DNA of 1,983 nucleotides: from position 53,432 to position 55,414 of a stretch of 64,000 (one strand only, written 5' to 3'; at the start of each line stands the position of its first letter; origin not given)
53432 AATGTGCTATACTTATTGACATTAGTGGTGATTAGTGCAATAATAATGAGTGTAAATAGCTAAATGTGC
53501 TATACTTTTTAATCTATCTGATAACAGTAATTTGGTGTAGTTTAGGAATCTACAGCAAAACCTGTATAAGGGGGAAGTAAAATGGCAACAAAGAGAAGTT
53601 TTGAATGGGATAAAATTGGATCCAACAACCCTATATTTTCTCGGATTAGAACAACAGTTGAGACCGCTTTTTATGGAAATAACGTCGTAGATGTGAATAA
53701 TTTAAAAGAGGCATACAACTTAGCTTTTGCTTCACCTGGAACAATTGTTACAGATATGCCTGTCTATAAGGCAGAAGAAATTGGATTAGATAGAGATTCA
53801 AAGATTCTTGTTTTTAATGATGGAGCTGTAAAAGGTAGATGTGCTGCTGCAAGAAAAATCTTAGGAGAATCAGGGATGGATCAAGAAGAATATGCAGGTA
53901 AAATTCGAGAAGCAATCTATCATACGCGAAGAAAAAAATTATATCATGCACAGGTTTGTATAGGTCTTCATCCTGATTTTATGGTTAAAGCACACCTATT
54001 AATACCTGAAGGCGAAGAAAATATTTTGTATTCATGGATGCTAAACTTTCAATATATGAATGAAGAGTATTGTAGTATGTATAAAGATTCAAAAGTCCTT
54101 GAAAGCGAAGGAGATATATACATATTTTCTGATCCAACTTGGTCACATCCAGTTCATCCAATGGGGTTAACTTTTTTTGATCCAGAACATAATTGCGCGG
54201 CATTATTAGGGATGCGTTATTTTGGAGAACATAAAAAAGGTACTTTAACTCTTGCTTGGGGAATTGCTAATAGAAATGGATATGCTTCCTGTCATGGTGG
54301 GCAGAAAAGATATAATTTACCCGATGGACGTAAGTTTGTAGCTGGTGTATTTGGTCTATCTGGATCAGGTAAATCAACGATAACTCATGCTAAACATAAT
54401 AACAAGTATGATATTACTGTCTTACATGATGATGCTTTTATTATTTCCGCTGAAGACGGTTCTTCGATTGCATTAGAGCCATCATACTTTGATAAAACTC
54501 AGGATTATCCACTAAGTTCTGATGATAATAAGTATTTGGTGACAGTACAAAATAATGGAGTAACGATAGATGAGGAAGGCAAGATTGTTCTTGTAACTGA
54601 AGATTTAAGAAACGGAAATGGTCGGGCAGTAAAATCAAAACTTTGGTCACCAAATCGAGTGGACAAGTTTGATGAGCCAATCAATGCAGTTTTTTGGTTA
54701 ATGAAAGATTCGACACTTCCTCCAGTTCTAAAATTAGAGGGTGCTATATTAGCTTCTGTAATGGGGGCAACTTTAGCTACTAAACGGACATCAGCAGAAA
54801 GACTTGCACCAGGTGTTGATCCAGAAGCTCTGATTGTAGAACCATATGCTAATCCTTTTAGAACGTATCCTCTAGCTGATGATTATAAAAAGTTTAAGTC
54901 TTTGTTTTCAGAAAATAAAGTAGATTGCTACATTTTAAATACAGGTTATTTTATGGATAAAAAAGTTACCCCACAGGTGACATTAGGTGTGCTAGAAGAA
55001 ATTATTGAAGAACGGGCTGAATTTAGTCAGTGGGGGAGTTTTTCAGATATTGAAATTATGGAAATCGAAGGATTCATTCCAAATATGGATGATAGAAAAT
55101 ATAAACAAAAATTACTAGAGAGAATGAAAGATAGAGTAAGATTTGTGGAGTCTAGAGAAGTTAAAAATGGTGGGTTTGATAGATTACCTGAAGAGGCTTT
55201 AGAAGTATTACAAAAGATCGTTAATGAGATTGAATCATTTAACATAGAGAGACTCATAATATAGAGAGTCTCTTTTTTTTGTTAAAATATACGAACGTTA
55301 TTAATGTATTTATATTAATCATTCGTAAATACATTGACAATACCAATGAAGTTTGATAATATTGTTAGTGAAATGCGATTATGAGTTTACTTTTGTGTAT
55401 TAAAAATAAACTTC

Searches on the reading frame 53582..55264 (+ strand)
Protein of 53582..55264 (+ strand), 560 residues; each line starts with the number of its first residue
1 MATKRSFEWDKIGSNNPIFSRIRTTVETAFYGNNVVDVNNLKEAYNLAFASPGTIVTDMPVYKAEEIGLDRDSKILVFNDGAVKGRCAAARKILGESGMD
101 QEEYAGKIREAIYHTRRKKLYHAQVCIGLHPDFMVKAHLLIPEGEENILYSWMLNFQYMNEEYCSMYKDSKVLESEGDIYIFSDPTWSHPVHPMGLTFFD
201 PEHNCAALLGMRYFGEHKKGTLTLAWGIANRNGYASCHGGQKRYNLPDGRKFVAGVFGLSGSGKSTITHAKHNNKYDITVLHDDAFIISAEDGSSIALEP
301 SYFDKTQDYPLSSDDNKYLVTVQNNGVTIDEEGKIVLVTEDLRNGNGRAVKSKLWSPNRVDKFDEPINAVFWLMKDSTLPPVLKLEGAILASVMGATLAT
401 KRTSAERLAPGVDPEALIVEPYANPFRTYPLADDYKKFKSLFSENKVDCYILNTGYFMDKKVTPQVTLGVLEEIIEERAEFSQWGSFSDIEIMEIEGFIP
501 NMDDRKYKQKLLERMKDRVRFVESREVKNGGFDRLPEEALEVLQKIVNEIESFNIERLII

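Call 57: find_encoding_contigs(protein=window:53582-55264:+, flank=10000, max_places=1)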
Protein window:53582-55264:+ (560 aa): 4 contigs read that carry it; 1 place shown.
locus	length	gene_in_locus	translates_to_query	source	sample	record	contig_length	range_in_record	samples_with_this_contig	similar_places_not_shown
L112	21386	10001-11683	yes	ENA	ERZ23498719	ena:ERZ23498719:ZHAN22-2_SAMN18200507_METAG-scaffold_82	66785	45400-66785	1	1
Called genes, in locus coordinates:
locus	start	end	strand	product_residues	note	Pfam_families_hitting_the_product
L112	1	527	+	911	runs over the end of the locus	PF00698:Acyl_transf_1, PF00550:PP-binding (faint), PF08659:KR, PF00106:adh_short, PF13561:adh_short_C2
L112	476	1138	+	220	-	PF21089:PKS_DH_N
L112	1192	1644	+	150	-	PF14765:PS-DH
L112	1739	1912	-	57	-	-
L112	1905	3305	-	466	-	PF00772:DnaB, PF20307:divDNAB (faint), PF03796:DnaB_C, PF13481:AAA_25, PF06745:ATPase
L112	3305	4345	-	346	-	PF00308:Bac_DnaA, PF01695:IstB_IS21, PF27394:Aq_aa27 (weak)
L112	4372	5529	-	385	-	PF07261:DnaB_2 (weak)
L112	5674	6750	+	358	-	PF01817:CM_2, PF00793:DAHP_synth_1, PF03102:NeuB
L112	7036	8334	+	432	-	PF00206:Lyase_1, PF10397:ADSL_C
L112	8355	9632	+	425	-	PF00709:Adenylsucc_synt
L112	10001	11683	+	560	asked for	PF01293:PEPCK_ATP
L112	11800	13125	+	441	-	PF02844:GARS_N, PF01071:GARS_A, PF13549:ATP-grasp_5 (faint), PF02222:ATP-grasp (weak), PF02843:GARS_C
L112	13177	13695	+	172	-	PF00731:AIRC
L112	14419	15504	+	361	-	PF13784:Fic_N, PF02661:Fic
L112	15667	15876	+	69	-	-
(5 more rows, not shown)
